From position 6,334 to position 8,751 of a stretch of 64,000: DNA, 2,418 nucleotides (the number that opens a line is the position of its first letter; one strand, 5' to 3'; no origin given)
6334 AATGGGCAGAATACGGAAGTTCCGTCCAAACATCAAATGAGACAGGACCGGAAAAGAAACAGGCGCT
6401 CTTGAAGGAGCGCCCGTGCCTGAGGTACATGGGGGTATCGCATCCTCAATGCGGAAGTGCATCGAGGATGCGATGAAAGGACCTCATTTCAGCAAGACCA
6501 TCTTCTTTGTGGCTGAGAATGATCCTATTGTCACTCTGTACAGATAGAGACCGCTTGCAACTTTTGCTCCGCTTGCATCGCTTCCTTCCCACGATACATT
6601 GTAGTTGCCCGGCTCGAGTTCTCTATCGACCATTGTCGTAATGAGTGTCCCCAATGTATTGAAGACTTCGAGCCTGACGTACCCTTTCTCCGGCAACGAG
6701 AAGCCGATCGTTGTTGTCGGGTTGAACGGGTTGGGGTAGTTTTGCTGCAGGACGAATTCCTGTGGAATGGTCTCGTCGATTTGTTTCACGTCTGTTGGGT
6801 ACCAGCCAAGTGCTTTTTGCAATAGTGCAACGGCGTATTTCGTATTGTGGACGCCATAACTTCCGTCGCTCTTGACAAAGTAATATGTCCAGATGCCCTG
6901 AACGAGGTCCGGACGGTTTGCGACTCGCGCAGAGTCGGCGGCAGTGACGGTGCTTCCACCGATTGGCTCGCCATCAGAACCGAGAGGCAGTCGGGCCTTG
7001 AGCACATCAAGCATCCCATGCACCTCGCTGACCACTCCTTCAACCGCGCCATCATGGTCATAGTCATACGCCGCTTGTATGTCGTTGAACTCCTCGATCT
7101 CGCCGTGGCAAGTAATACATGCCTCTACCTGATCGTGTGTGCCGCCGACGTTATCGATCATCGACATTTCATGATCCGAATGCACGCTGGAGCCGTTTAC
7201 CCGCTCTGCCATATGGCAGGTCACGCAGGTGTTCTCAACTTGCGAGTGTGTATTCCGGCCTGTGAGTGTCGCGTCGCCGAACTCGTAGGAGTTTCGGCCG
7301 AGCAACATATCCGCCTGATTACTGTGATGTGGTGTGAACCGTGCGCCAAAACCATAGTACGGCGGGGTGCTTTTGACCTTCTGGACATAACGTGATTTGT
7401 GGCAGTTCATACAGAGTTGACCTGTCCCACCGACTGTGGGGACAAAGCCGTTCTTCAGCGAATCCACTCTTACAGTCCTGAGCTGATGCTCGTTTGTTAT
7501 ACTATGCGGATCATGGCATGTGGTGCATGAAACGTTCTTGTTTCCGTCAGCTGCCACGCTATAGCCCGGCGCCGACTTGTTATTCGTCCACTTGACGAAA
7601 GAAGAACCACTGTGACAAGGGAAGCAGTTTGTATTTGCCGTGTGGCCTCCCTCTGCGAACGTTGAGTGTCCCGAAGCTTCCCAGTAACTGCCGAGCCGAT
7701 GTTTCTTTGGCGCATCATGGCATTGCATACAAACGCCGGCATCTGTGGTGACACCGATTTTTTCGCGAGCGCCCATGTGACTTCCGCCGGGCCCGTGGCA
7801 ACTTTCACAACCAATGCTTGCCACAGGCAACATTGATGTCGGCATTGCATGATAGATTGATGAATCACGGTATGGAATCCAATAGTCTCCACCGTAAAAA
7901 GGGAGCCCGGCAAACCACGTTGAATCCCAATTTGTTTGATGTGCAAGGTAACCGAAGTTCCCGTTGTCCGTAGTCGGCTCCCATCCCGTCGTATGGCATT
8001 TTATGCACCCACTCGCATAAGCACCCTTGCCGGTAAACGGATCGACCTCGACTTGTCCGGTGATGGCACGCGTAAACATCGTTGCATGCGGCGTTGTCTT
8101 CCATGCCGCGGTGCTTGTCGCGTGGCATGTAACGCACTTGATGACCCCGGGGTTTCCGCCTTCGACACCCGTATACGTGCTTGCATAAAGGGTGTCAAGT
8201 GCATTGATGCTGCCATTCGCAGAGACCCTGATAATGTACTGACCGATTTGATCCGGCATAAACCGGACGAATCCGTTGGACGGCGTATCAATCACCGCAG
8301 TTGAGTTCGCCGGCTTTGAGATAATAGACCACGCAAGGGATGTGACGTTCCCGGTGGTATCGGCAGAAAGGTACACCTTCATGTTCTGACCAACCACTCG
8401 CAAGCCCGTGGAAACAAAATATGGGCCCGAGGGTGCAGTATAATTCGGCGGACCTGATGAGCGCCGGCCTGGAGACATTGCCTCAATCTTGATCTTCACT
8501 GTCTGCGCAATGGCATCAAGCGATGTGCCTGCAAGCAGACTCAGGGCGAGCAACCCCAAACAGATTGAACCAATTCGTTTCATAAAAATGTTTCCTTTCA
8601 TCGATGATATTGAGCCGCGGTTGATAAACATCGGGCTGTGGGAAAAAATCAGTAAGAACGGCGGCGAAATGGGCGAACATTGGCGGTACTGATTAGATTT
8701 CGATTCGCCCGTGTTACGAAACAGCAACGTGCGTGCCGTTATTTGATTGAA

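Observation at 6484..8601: Nine-heme cytochrome c carrying a type IX secretion C-terminal sorting domain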

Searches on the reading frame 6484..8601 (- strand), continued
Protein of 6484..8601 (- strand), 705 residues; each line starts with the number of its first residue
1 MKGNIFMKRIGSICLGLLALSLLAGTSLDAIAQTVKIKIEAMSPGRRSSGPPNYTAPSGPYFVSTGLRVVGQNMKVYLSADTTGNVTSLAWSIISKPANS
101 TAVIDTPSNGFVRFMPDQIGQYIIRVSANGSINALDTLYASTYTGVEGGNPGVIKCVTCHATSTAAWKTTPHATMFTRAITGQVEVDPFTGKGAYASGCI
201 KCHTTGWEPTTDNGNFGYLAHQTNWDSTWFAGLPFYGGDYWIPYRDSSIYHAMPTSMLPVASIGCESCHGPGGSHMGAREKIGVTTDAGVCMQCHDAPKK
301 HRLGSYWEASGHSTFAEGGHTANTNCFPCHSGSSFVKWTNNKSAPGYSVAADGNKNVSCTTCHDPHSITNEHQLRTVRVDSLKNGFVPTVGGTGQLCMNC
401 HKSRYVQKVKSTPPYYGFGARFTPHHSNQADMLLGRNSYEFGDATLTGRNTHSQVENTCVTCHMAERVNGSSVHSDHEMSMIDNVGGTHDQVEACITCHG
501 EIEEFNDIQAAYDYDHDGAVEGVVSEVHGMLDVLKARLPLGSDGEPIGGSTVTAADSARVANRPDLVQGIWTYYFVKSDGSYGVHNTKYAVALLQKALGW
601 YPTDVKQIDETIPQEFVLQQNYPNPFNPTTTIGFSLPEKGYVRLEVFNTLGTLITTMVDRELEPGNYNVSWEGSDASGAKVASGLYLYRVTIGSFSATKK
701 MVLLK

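Call 83: fold_search(model_id=the predicted structure, library=pdb)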
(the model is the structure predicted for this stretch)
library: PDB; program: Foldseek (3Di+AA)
matches with E <= 10: 1430; with E <= 0.001: 2
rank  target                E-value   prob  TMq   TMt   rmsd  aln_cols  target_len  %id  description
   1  6za2_A                2.9e-04  1.00  0.11  0.08   5.9       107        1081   20  Crystal structure of dimeric latent PorU from Porphyromonas gingivalis (released 2021-09-29)
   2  3osv_D                7.2e-04  1.00  0.10  0.47   8.7       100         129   18  The crytsal structure of FLGD from P. Aeruginosa (released 2011-05-04)
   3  8jmw_A                1.0e-03  1.00  0.10  0.13   7.3       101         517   13  Fibril form of serine peptidase Vpr (released 2023-12-06)
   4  7eha_C                1.3e-03  1.00  0.09  0.36   6.5        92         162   18  Crystal structure of the flagellar hook cap from Salmonella enterica serovar Typhimurium (released 2021-11-24)
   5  3osv_C                1.3e-03  1.00  0.10  0.46   9.1       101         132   18  The crytsal structure of FLGD from P. Aeruginosa (released 2011-05-04)
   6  7eh9_B                1.6e-03  1.00  0.10  0.47   6.2        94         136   18  Crystal structure of the flagellar hook cap fragment from Salmonella enterica serovar Typhimurium (released 2021-11-24)
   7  3osv_B                1.6e-03  1.00  0.10  0.47   9.1       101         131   18  The crytsal structure of FLGD from P. Aeruginosa (released 2011-05-04)
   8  4g5a_A                1.9e-03  1.00  0.10  0.54   6.0        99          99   11  Crystal structure of a putative member of duf 3244 protein family (BT_1867) from Bacteroides thetaiotaomicron VPI-5482 (released 2012-09-19)
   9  5vi0_A                1.9e-03  0.97  0.10  0.19  14.2       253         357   13  Pseudomonas fluorescens alkylpurine DNA glycosylase AlkC bound to DNA containing an abasic site analog (released 2017-10-25)
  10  7eha_B                2.0e-03  1.00  0.10  0.36   7.4       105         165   18  Crystal structure of the flagellar hook cap from Salmonella enterica serovar Typhimurium (released 2021-11-24)
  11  5m11                  2.1e-03  1.00  0.10  0.10   4.3        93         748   22  Structural and functional probing of PorZ, an essential bacterial surface component of the type-IX secretion system of h (released 2016-11-09)
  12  8gl8_D                2.2e-03  1.00  0.09  0.63   4.0        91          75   18  The Type 9 Secretion System Extended Translocon - SprA-PorV-PPI-RemZ-SkpA-SprE complex (released 2024-01-31)
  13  4lba_A                3.5e-03  1.00  0.10  0.56   6.1       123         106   10  Crystal structure of a conjugative transposon lipoprotein (BACEGG_03088) from Bacteroides eggerthii DSM 20697 at 1.70  (released 2013-08-07)
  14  7bhq_A                4.1e-03  1.00  0.09  0.28   6.3        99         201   19  In situ assembled Salmonella FlgD hook cap complex (released 2021-05-05)
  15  8dhv_B                4.1e-03  1.00  0.09  0.10   5.7        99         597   15  Treponema lecithinolyticum beta-glucuronidase (released 2023-05-17)
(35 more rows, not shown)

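Call 86: find_encoding_contigs(protein=P0085, flank=10000, max_places=1)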
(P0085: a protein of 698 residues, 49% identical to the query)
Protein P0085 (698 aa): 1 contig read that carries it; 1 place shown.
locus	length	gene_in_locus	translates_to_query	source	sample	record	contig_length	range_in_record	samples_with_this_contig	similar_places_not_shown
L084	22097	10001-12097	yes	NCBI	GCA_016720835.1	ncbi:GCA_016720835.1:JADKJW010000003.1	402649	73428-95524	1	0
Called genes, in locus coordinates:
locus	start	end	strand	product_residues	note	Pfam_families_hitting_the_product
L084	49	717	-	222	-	PF01810:LysE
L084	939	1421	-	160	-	PF00255:GSHPx, PF00578:AhpC-TSA (weak)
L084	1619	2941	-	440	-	PF00282:Pyridoxal_deC, PF01212:Beta_elim_lyase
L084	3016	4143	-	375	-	-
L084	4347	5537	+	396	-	PF00557:Peptidase_M24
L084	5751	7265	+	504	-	PF00474:SSF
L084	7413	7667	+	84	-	PF02604:PhdYeFM_antitox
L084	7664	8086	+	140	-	PF01850:PIN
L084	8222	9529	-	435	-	PF13579:Glyco_trans_4_4 (weak), PF13439:Glyco_transf_4 (weak), PF13692:Glyco_trans_1_4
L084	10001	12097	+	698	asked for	PF14522:Cytochrome_C7 (faint), PF09699:Paired_CXXCH_1 (faint), PF13435:Cytochrome_C554 (faint), PF14537:Cytochrom_c3_2 (faint), PF22113:Mtrc-MtrF_II-IV_dom (faint), PF02335:Cytochrom_C552 (weak), PF13860:FlgD_ig (weak), PF18962:Por_Secre_tail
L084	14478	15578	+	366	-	PF14686:fn3_3 (faint), PF17210:SdrD_B (faint), PF22904:NOMO1-like_2nd (faint), PF00775:Dioxygenase_C (faint), PF13620:CarboxypepD_reg, PF13715:CarbopepD_reg_2, PF13620:CarboxypepD_reg, PF13715:CarbopepD_reg_2, +1 more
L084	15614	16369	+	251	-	PF13620:CarboxypepD_reg (weak), PF13715:CarbopepD_reg_2, PF18962:Por_Secre_tail (weak)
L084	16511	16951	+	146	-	-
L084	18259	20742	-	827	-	PF17764:PriA_3primeBD, PF00270:DEAD, PF04851:ResIII, PF18319:Zn_ribbon_PriA, PF00271:Helicase_C (weak), PF18074:PriA_C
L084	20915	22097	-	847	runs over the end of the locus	PF12768:Rax2 (weak)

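Call 87: find_encoding_contigs(protein=P0102, flank=10000, max_places=1)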
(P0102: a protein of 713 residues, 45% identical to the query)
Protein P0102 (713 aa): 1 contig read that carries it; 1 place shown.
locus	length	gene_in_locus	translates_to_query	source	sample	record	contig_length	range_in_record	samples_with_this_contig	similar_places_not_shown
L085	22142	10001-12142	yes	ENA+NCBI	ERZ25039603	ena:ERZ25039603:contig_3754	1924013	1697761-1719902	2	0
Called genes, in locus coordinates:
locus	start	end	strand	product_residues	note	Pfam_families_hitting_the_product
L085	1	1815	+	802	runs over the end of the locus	PF02190:LON_substr_bdg, PF00004:AAA, PF07728:AAA_5, PF22667:Lon_lid, PF05362:Lon_C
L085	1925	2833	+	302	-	PF01343:Peptidase_S49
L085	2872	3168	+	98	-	PF00216:Bac_DNA_binding, PF18291:HU-HIG (weak)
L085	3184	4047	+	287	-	PF12773:DZR (weak), PF13240:Zn_Ribbon_1 (faint), PF13428:TPR_14 (faint), PF13371:TPR_9 (faint), PF14559:TPR_19 (faint), PF14561:TPR_20 (faint), PF13431:TPR_17 (faint), PF13432:TPR_16 (weak), +2 more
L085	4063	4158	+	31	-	-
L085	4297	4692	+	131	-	PF12732:YtxH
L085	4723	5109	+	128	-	PF06103:DUF948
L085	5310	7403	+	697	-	PF00009:GTP_EFTU, PF22042:EF-G_D2, PF03144:GTP_EFTU_D2, PF14492:EFG_III, PF03764:EFG_IV, PF00679:EFG_C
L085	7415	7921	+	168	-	PF01230:HIT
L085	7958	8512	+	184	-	PF07638:Sigma70_ECF (faint), PF04542:Sigma70_r2, PF08281:Sigma70_r4_2, PF04545:Sigma70_r4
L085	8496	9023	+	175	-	-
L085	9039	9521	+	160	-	-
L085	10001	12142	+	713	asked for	PF22113:Mtrc-MtrF_II-IV_dom (faint), PF02335:Cytochrom_C552 (faint), PF09699:Paired_CXXCH_1 (faint), PF14537:Cytochrom_c3_2 (faint), PF14522:Cytochrome_C7 (weak), PF13860:FlgD_ig, PF18962:Por_Secre_tail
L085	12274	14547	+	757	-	-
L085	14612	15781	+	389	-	PF00266:Aminotran_5, PF01212:Beta_elim_lyase (weak), PF01041:DegT_DnrJ_EryC1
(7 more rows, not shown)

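Call 88: find_encoding_contigs(protein=P0094, flank=10000, max_places=1)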
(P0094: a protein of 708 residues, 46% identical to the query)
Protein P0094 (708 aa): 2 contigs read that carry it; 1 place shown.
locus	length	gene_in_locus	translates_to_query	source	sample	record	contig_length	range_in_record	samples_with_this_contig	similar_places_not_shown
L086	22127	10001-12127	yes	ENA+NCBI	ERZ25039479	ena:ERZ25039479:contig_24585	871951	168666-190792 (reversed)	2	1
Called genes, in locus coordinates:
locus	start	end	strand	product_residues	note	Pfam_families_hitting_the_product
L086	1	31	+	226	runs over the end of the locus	PF01746:tRNA_m1G_MT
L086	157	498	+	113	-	PF01245:Ribosomal_L19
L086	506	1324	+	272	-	PF02621:VitK2_biosynth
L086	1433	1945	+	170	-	PF10543:ORF6N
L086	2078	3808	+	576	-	PF02463:SMC_N, PF13476:AAA_23, PF13555:AAA_29 (weak)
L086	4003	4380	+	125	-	PF13366:PDDEXK_3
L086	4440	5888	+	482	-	PF01406:tRNA-synt_1e, PF01921:tRNA-synt_1f (faint), PF09334:tRNA-synt_1g (weak), PF00133:tRNA-synt_1 (weak), PF09334:tRNA-synt_1g (weak), PF09190:DALR_2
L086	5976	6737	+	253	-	-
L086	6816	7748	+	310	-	-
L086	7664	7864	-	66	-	-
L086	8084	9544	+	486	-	PF03349:Toluene_X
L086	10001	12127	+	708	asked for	PF02335:Cytochrom_C552 (faint), PF14522:Cytochrome_C7 (faint), PF22113:Mtrc-MtrF_II-IV_dom (faint), PF14537:Cytochrom_c3_2 (faint), PF13585:CHU_C (faint), PF18962:Por_Secre_tail (weak), PF13860:FlgD_ig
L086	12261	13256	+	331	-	PF00294:PfkB, PF08543:Phos_pyr_kin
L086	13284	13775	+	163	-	PF01467:CTP_transf_like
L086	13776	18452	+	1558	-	PF05170:AsmA, PF05359:DUF748, PF13116:YhdP (faint), PF27051:TamB_N (faint), PF04357:TamB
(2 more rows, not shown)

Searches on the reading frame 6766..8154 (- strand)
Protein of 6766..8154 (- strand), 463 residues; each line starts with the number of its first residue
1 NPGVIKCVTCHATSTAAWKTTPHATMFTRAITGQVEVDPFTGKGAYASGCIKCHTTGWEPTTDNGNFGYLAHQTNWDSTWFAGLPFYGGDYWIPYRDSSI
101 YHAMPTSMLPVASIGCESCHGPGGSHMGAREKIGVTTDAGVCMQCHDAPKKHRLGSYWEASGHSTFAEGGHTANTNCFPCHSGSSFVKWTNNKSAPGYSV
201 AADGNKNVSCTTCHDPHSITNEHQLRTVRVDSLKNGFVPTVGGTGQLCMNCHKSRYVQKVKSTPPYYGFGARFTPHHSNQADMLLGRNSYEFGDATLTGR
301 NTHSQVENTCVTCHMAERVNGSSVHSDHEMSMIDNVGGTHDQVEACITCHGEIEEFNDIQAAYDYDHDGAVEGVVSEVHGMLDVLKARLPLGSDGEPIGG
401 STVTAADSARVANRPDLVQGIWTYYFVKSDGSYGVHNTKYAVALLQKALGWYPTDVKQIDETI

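Call 62: search_protein_representatives(protein=window:6766-8154:-)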
Query: 463 residues. Proteins with E-value up to 0.001 (for the whole library): 1622; up to 1e-10: 881; up to 1e-30: 240. The best 150 are listed.
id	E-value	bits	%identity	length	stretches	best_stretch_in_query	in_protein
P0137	9.5e-141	486.7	36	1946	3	10-455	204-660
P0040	1.9e-140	485.7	54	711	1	7-450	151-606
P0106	6.8e-138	477.3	52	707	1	5-451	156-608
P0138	9.6e-137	473.5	55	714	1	9-462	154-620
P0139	1.5e-127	443.1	49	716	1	13-461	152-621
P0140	3.2e-126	438.8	50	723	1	15-460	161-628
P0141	1.4e-122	426.7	54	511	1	57-450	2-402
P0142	2.3e-120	419.5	48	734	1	15-459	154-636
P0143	7.2e-119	414.5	49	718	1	15-462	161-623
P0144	1.5e-118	413.5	48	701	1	7-448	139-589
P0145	2.8e-116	406.0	49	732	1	8-459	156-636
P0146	4.4e-116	405.4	47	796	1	7-454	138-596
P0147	7.1e-116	404.6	45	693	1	5-461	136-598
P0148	4.5e-115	402.0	38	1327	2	3-448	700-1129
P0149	3.5e-114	399.1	46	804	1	5-460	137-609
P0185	6.6e-59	216.8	39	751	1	6-455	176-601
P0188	2.4e-57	211.6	38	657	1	10-452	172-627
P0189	3.3e-57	211.2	39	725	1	6-449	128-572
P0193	1.5e-56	209.0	40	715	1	3-448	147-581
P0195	6.6e-56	206.9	40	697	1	15-449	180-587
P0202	7.2e-55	203.5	39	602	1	3-448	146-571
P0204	8.9e-55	203.2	38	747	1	3-449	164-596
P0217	9.1e-52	193.2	39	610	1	3-449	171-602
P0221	6.0e-51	190.5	33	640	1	1-448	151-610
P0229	7.9e-50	186.8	36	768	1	7-449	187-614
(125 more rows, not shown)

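Call 64: search_protein_families(library=pfam, proteins=[P0185, P0189, P0204, P0229, P0188, P0195, P0202, P0221, P0193, P0217], max_evalue=0.01)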
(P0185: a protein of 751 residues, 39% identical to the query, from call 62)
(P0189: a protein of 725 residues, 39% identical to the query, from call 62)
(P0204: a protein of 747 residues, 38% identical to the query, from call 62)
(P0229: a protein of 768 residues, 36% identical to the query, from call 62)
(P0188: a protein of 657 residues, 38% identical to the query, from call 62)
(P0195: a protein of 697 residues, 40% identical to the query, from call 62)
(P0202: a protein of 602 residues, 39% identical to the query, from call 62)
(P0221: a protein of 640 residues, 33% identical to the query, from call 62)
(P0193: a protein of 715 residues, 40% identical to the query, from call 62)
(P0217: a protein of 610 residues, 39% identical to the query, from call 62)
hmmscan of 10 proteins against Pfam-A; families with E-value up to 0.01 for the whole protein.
P0185 (751 aa): 7 families
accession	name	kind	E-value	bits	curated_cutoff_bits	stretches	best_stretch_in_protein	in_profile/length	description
PF18884.5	TSP3_bac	-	1.1e-15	57.5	25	2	655-676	1-22/22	Bacterial TSP3 repeat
PF14522.11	Cytochrome_C7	-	6.5e-13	48.7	24.8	1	263-337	12-67/67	Cytochrome c7 and related cytochrome c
PF22113.1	Mtrc-MtrF_II-IV_dom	-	9.8e-12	45.2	30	2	289-369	77-166/176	Outer membrane cytochrome MtrC/MtrF-like, domains II/IV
PF13435.11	Cytochrome_C554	-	1.9e-05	25.9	20.8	1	177-226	2-64/84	Cytochrome c554 and c-prime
PF14537.11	Cytochrom_c3_2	-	0.00016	22.5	25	0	264-338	6-66/79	Cytochrome c3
PF09699.15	Paired_CXXCH_1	-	0.0009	19.3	20.6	1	362-406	9-38/41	Doubled CXXCH motif (Paired_CXXCH_1)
PF03264.19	Cytochrom_NNT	-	0.0048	17.1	24.1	1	291-341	123-169/174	NapC/NirT cytochrome c family, N-terminal region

P0189 (725 aa): 7 families
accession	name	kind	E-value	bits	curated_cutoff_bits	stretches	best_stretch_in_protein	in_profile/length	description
PF18884.5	TSP3_bac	-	2.1e-14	53.5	25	2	628-649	1-22/22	Bacterial TSP3 repeat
PF14522.11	Cytochrome_C7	-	3.2e-13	49.7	24.8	1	238-308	12-67/67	Cytochrome c7 and related cytochrome c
PF22113.1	Mtrc-MtrF_II-IV_dom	-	3.9e-11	43.2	30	1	260-347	73-166/176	Outer membrane cytochrome MtrC/MtrF-like, domains II/IV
PF14537.11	Cytochrom_c3_2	-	8.5e-07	29.8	25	0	237-309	4-66/79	Cytochrome c3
PF13435.11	Cytochrome_C554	-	2e-06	29.1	20.8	1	129-180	2-66/84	Cytochrome c554 and c-prime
PF02085.21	Cytochrom_CIII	-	7.7e-06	26.6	22.9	0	378-442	32-86/101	Class III cytochrome C family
PF09699.15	Paired_CXXCH_1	-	0.0092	16.1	20.6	0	335-386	5-39/41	Doubled CXXCH motif (Paired_CXXCH_1)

P0204 (747 aa): 7 families
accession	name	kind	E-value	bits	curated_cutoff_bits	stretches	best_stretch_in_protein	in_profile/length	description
PF22113.1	Mtrc-MtrF_II-IV_dom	-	8.3e-12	45.4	30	3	161-267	77-168/176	Outer membrane cytochrome MtrC/MtrF-like, domains II/IV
PF14522.11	Cytochrome_C7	-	1.8e-10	40.9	24.8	0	252-325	9-67/67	Cytochrome c7 and related cytochrome c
PF09699.15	Paired_CXXCH_1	-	6.8e-09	35.7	20.6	1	349-398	7-39/41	Doubled CXXCH motif (Paired_CXXCH_1)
PF13435.11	Cytochrome_C554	-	2.8e-08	35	20.8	0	167-219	1-66/84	Cytochrome c554 and c-prime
PF18884.5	TSP3_bac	-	1.8e-06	28.1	25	0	652-672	1-21/22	Bacterial TSP3 repeat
PF14537.11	Cytochrom_c3_2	-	2.2e-05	25.3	25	0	252-325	3-65/79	Cytochrome c3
PF02085.21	Cytochrom_CIII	-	0.0065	17.2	22.9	0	253-356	28-101/101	Class III cytochrome C family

P0229 (768 aa): 7 families
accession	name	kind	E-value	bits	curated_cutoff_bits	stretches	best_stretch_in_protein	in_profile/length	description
PF22113.1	Mtrc-MtrF_II-IV_dom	-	7.2e-14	52.1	30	2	187-357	9-169/176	Outer membrane cytochrome MtrC/MtrF-like, domains II/IV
PF14522.11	Cytochrome_C7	-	1.9e-13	50.4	24.8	2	274-352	8-67/67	Cytochrome c7 and related cytochrome c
PF18884.5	TSP3_bac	-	1.4e-11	44.4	25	1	671-692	1-22/22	Bacterial TSP3 repeat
PF02335.20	Cytochrom_C552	-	3e-09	36.8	24.1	1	466-621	237-377/438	Cytochrome c552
PF14537.11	Cytochrom_c3_2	-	3.6e-08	34.2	25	0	313-388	8-65/79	Cytochrome c3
PF02085.21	Cytochrom_CIII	-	0.00039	21.2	22.9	0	422-487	33-88/101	Class III cytochrome C family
PF13435.11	Cytochrome_C554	-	0.0015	19.9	20.8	0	187-236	2-64/84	Cytochrome c554 and c-prime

P0188 (657 aa): 5 families
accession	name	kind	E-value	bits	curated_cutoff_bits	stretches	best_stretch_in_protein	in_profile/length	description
PF22113.1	Mtrc-MtrF_II-IV_dom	-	2e-12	47.4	30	2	412-527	29-131/176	Outer membrane cytochrome MtrC/MtrF-like, domains II/IV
PF14522.11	Cytochrome_C7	-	1e-09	38.5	24.8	0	337-419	6-67/67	Cytochrome c7 and related cytochrome c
PF09699.15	Paired_CXXCH_1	-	8.1e-08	32.3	20.6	1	375-420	7-38/41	Doubled CXXCH motif (Paired_CXXCH_1)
PF13435.11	Cytochrome_C554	-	2.5e-06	28.8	20.8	0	306-380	1-83/84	Cytochrome c554 and c-prime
PF14537.11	Cytochrom_c3_2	-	0.00023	22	25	0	335-387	18-71/79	Cytochrome c3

P0195 (697 aa): 5 families
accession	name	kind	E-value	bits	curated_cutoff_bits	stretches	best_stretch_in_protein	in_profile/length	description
PF14522.11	Cytochrome_C7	-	8.9e-09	35.5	24.8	1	317-400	12-67/67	Cytochrome c7 and related cytochrome c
PF02085.21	Cytochrom_CIII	-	6.9e-07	30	22.9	0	349-407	31-90/101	Class III cytochrome C family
PF09699.15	Paired_CXXCH_1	-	9.1e-05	22.5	20.6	1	350-403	8-40/41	Doubled CXXCH motif (Paired_CXXCH_1)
PF14537.11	Cytochrom_c3_2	-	0.00037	21.3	25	1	257-326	4-65/79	Cytochrome c3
PF13435.11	Cytochrome_C554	-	0.00043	21.6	20.8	0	395-473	2-70/84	Cytochrome c554 and c-prime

P0202 (602 aa): 8 families
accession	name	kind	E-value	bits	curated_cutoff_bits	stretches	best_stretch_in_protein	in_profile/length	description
PF14522.11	Cytochrome_C7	-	2.4e-10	40.5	24.8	0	334-440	13-66/67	Cytochrome c7 and related cytochrome c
PF14537.11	Cytochrom_c3_2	-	3.3e-06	27.9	25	1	243-312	5-66/79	Cytochrome c3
PF22352.2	K319L-like_PKD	-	5.5e-06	26.7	27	1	69-132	11-75/84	K319L-like, PKD domain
PF18911.6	PKD_4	-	6.9e-06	26.5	27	1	63-136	11-79/85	PKD domain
PF00801.26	PKD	-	1.6e-05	25.2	23.5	1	65-137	10-77/80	PKD domain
PF02085.21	Cytochrom_CIII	-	3.2e-05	24.6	22.9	0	231-341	18-101/101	Class III cytochrome C family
PF02335.20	Cytochrom_C552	-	0.00019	20.9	24.1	0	433-572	244-370/438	Cytochrome c552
PF09699.15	Paired_CXXCH_1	-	0.0015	18.6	20.6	0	336-384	8-39/41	Doubled CXXCH motif (Paired_CXXCH_1)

P0221 (640 aa): 6 families
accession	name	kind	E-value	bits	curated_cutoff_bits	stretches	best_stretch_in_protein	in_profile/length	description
PF22113.1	Mtrc-MtrF_II-IV_dom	-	6.4e-12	45.8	30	1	263-411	8-171/176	Outer membrane cytochrome MtrC/MtrF-like, domains II/IV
PF14522.11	Cytochrome_C7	-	6.2e-10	39.2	24.8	1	326-404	13-67/67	Cytochrome c7 and related cytochrome c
PF14537.11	Cytochrom_c3_2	-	1.4e-09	38.7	25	0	324-370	24-69/79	Cytochrome c3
PF13435.11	Cytochrome_C554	-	3.5e-08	34.7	20.8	1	157-204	2-62/84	Cytochrome c554 and c-prime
PF09699.15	Paired_CXXCH_1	-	4.9e-07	29.8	20.6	1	263-297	8-39/41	Doubled CXXCH motif (Paired_CXXCH_1)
PF03264.19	Cytochrom_NNT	-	0.00041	20.6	24.1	0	247-366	51-165/174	NapC/NirT cytochrome c family, N-terminal region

P0193 (715 aa): 7 families
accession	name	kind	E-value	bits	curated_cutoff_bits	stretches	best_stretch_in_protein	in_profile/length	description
PF14522.11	Cytochrome_C7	-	9.4e-14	51.4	24.8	1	445-499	5-54/67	Cytochrome c7 and related cytochrome c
PF22113.1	Mtrc-MtrF_II-IV_dom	-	9.8e-11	41.9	30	2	334-498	25-168/176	Outer membrane cytochrome MtrC/MtrF-like, domains II/IV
PF14537.11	Cytochrom_c3_2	-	1.3e-07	32.4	25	1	239-310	4-66/79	Cytochrome c3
PF09699.15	Paired_CXXCH_1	-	2.2e-06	27.7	20.6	0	445-496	1-39/41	Doubled CXXCH motif (Paired_CXXCH_1)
PF02085.21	Cytochrom_CIII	-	0.00088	20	22.9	0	241-309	30-83/101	Class III cytochrome C family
PF09630.15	DUF2024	-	0.0037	17.6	27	0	442-474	44-76/81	Domain of unknown function (DUF2024)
PF03264.19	Cytochrom_NNT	-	0.0078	16.4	24.1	0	448-496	123-167/174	NapC/NirT cytochrome c family, N-terminal region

P0217 (610 aa): 6 families
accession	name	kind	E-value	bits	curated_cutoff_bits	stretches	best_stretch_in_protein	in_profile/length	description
PF22113.1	Mtrc-MtrF_II-IV_dom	-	2.6e-13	50.3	30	1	168-283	77-169/176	Outer membrane cytochrome MtrC/MtrF-like, domains II/IV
PF14522.11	Cytochrome_C7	-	4e-10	39.8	24.8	0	334-413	12-67/67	Cytochrome c7 and related cytochrome c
PF13435.11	Cytochrome_C554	-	4.5e-07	31.1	20.8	0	174-231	1-63/84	Cytochrome c554 and c-prime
PF02085.21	Cytochrom_CIII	-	3.8e-06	27.6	22.9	0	270-370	30-101/101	Class III cytochrome C family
PF14537.11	Cytochrom_c3_2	-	5e-05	24.1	25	0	270-343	6-65/79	Cytochrome c3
PF09699.15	Paired_CXXCH_1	-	5.6e-05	23.2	20.6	0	365-414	8-38/41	Doubled CXXCH motif (Paired_CXXCH_1)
